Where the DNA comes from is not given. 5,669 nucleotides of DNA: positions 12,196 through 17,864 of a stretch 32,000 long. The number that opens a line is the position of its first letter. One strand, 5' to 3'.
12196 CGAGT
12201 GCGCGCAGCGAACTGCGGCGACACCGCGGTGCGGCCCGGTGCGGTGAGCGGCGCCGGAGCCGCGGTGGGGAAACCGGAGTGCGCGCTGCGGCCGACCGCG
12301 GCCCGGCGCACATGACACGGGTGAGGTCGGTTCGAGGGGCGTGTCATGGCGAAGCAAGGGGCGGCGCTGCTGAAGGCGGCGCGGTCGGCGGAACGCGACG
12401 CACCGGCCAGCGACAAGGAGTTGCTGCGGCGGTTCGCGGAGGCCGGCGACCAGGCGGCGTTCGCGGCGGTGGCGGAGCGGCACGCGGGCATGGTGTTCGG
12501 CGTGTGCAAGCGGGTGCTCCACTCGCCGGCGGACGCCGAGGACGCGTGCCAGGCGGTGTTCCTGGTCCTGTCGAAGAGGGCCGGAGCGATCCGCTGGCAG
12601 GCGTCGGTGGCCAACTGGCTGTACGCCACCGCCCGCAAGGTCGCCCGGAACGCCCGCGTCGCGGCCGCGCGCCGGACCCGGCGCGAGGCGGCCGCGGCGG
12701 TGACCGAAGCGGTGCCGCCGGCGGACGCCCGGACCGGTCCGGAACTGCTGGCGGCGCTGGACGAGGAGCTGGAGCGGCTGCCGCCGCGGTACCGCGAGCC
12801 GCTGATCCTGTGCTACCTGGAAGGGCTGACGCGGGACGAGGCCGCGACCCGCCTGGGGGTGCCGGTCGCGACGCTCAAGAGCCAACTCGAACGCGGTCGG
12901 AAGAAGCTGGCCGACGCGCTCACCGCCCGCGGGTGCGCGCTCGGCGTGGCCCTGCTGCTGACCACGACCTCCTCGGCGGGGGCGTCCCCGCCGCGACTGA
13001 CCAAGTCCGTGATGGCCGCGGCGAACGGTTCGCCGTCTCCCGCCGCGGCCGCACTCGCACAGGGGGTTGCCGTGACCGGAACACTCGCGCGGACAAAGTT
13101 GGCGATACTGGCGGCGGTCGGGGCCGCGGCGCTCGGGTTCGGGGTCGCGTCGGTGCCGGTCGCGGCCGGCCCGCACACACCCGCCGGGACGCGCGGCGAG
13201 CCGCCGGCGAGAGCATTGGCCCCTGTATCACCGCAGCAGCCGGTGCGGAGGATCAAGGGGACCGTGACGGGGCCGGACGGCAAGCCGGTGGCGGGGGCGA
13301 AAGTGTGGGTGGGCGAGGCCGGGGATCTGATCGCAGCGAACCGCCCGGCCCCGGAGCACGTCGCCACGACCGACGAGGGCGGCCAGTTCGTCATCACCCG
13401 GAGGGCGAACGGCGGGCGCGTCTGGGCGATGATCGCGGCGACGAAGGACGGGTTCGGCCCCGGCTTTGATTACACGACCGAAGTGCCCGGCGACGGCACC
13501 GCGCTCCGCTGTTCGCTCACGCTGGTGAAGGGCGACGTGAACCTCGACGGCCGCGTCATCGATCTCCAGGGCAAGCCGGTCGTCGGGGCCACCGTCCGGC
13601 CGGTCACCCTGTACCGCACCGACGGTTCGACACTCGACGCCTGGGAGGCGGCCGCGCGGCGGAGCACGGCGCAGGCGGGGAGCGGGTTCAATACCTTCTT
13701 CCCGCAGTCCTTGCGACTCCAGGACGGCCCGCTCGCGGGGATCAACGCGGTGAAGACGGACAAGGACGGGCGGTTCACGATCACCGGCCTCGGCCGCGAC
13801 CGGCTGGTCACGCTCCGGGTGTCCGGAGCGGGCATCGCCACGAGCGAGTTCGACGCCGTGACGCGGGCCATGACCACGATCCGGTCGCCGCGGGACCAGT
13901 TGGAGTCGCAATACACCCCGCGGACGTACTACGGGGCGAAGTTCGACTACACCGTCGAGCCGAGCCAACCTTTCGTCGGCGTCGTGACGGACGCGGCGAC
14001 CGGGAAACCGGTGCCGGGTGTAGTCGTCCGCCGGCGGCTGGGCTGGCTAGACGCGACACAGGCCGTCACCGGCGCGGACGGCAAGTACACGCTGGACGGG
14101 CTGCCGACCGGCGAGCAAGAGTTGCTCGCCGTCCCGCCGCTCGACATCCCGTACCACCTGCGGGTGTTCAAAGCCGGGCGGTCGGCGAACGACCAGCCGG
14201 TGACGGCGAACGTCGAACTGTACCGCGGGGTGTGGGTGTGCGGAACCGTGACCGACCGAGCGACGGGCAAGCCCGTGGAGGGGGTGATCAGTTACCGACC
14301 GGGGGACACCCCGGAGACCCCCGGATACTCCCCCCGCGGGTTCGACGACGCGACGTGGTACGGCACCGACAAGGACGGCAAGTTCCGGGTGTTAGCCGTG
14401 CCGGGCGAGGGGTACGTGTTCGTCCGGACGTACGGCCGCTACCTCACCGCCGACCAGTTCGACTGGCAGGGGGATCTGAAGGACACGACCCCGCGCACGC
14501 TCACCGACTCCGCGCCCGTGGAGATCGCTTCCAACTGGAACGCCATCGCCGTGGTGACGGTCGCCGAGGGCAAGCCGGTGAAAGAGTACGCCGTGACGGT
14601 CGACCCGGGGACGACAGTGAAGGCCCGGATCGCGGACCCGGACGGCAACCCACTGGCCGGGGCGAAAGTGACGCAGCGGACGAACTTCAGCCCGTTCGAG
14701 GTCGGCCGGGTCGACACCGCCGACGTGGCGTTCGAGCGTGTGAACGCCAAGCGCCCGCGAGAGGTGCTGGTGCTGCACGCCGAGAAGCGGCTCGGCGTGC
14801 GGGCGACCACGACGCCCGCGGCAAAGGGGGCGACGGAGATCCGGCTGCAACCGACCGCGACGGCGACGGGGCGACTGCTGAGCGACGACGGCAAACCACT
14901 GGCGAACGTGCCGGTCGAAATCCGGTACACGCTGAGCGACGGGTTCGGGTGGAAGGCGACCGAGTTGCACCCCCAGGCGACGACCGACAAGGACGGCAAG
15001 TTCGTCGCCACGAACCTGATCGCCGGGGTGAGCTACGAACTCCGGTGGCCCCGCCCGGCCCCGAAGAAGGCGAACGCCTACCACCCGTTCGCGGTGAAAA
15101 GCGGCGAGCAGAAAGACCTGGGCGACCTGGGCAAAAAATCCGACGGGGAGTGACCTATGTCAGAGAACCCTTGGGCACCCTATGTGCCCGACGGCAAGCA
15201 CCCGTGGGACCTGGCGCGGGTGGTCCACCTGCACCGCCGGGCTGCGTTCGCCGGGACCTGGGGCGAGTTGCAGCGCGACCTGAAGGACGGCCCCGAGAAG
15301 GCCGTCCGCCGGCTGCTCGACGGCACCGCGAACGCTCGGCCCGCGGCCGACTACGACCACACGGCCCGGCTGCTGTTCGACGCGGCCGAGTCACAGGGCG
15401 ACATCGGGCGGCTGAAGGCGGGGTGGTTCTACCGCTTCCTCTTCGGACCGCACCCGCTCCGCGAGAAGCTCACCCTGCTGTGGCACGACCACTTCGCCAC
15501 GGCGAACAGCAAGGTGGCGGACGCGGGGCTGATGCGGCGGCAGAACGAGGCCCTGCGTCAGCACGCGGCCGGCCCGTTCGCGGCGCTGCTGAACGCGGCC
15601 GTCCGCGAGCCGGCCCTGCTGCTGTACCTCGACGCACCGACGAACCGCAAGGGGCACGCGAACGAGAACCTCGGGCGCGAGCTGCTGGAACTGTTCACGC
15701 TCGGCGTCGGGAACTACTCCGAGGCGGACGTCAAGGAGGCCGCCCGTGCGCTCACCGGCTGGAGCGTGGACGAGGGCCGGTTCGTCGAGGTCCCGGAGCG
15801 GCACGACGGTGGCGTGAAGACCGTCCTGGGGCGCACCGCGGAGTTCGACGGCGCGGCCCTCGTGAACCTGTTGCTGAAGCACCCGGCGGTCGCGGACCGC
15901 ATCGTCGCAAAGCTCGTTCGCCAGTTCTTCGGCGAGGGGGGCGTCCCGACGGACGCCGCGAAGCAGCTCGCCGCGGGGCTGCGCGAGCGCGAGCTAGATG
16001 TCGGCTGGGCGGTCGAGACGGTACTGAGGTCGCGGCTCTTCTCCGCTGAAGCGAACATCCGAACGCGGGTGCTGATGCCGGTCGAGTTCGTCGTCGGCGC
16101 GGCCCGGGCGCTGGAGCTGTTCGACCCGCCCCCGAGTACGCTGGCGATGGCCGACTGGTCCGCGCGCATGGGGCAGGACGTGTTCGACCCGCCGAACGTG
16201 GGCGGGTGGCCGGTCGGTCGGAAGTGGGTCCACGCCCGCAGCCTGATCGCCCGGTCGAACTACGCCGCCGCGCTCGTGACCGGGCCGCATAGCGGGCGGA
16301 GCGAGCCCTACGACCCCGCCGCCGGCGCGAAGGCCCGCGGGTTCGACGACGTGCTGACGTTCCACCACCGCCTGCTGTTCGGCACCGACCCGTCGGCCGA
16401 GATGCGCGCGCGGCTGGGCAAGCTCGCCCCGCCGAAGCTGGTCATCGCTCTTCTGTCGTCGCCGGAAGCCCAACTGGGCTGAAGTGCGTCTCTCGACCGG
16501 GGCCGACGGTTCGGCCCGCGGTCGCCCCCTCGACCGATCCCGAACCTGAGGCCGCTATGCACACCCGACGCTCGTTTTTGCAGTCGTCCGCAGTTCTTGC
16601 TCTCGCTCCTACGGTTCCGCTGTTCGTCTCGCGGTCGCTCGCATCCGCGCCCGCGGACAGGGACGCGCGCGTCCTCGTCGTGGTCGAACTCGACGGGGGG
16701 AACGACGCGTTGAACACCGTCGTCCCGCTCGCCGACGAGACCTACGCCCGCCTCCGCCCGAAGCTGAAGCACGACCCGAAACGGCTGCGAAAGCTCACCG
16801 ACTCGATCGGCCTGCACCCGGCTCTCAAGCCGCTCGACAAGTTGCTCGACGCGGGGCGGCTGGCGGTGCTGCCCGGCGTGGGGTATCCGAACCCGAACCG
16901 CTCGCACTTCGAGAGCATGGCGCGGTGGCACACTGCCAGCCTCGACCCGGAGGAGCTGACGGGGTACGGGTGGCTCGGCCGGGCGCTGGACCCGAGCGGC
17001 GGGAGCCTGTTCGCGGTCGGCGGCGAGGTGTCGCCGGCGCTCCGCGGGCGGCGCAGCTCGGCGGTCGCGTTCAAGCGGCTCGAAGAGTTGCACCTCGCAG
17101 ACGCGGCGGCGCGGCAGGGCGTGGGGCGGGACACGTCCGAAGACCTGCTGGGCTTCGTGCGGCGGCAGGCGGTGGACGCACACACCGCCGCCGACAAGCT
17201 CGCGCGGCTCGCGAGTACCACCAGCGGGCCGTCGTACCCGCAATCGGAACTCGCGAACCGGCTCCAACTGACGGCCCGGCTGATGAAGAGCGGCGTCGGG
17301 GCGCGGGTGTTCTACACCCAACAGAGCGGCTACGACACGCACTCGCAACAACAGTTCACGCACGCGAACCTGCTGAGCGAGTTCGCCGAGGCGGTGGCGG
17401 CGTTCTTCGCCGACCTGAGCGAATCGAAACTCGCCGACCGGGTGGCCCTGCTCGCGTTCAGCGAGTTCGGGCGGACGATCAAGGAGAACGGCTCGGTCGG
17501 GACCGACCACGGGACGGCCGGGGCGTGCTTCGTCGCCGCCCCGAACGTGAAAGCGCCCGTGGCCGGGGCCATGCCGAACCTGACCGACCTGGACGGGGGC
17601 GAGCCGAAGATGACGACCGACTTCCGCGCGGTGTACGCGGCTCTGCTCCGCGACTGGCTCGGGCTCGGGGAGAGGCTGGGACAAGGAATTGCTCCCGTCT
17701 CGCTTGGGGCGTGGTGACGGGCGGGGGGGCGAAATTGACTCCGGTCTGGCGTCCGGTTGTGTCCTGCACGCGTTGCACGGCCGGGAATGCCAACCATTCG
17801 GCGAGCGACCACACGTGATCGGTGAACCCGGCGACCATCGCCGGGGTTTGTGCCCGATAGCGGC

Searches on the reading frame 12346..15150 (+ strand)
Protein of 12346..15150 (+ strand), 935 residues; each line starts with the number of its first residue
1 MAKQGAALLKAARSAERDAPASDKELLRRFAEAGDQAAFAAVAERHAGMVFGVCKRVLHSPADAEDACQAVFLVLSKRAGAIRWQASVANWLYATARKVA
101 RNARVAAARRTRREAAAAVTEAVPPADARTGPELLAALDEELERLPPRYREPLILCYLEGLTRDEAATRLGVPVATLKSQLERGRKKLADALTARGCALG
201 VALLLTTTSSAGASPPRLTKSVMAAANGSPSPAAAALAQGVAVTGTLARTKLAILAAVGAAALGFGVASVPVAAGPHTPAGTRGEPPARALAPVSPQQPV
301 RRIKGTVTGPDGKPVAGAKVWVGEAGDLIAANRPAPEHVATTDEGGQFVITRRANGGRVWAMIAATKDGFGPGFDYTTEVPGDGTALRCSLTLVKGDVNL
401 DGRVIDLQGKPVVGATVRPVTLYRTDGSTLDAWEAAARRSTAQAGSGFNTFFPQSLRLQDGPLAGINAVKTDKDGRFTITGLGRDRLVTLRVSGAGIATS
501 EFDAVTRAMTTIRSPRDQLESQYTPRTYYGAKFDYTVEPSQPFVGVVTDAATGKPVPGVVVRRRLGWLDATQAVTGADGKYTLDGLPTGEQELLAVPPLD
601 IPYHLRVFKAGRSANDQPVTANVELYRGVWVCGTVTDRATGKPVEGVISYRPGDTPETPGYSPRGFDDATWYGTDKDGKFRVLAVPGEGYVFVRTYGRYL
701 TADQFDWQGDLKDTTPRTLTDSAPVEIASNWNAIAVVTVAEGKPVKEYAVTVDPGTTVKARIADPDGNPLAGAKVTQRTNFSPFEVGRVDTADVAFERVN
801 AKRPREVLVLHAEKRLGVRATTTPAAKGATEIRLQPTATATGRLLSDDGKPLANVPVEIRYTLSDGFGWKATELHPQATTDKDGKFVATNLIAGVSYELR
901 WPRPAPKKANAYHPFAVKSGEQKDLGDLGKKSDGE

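Call 94: search_protein_families(library=pfam, proteins=[window:12346-15150:+], max_evalue=0.0001)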
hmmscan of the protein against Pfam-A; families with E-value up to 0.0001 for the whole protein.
window:12346-15150:+ (935 aa): 12 families
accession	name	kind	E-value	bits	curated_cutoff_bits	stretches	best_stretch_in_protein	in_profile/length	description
PF13620.12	CarboxypepD_reg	-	2.5e-29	101.9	32.3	2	303-372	2-61/82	Carboxypeptidase regulatory-like domain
PF08281.18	Sigma70_r4_2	-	1.4e-16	60.3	25.7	1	136-188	2-54/54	Sigma-70, region 4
PF13715.12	CarbopepD_reg_2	-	5.7e-13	49.1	32.2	0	545-593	3-48/88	CarboxypepD_reg-like domain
PF20598.4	DUF6795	-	1.2e-11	45.3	27.4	0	845-887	5-42/103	Domain of unknown function (DUF6795)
PF04542.20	Sigma70_r2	-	7.5e-09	35.7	24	1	44-109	3-70/71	Sigma-70 region 2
PF04545.22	Sigma70_r4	-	7.9e-08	32.1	24.1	1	142-188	2-48/50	Sigma-70, region 4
PF02369.22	Big_1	-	1.9e-07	31.5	34.9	0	756-780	19-43/93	Bacterial Ig-like domain (group 1)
PF10670.15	DUF4198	-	1.3e-06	29.2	34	0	311-356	156-199/209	Domain of unknown function (DUF4198)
PF07638.17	Sigma70_ECF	-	5e-06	27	21.1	1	93-192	76-183/185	ECF sigma factor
PF15976.11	CooC_C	-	5.2e-06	26.9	29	0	831-864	10-45/93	CS1-pili formation C-terminal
PF17802.7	SpaA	-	1.4e-05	25.6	23.1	0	847-900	11-57/91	Prealbumin-like fold domain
PF00775.27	Dioxygenase_C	-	7.7e-05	22.7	27.3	0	840-889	32-89/182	Dioxygenase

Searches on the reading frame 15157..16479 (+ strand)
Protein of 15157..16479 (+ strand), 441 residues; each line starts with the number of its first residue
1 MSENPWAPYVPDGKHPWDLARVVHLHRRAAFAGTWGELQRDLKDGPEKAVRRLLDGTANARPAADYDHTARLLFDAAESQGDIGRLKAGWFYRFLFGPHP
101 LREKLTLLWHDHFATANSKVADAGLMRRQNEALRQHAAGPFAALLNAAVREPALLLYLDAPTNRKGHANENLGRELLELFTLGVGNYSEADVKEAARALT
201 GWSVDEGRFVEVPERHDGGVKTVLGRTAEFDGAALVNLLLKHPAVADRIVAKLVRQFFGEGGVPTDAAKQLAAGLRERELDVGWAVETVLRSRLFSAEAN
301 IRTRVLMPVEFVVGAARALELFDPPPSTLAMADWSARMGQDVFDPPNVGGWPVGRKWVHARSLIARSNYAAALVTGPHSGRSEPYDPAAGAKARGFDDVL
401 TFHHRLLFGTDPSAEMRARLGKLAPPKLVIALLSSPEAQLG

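Call 94: search_protein_families(library=pfam, proteins=[window:15157-16479:+], max_evalue=0.0001)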
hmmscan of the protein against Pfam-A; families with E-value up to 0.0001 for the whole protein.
window:15157-16479:+ (441 aa): 1 family
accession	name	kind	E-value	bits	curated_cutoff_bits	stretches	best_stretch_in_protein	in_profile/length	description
PF08811.16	DUF1800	-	2.3e-98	330.6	26.1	1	24-439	1-418/419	Protein of unknown function (DUF1800)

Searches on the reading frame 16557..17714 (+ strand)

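Call 94: search_protein_families(library=pfam, proteins=[window:16557-17714:+], max_evalue=0.0001)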
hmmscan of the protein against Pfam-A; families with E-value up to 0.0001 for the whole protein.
window:16557-17714:+ (386 aa): 1 family
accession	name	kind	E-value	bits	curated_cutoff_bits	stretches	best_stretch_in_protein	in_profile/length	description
PF07394.17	DUF1501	-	2e-27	96.8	27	1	38-345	2-342/390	Protein of unknown function (DUF1501)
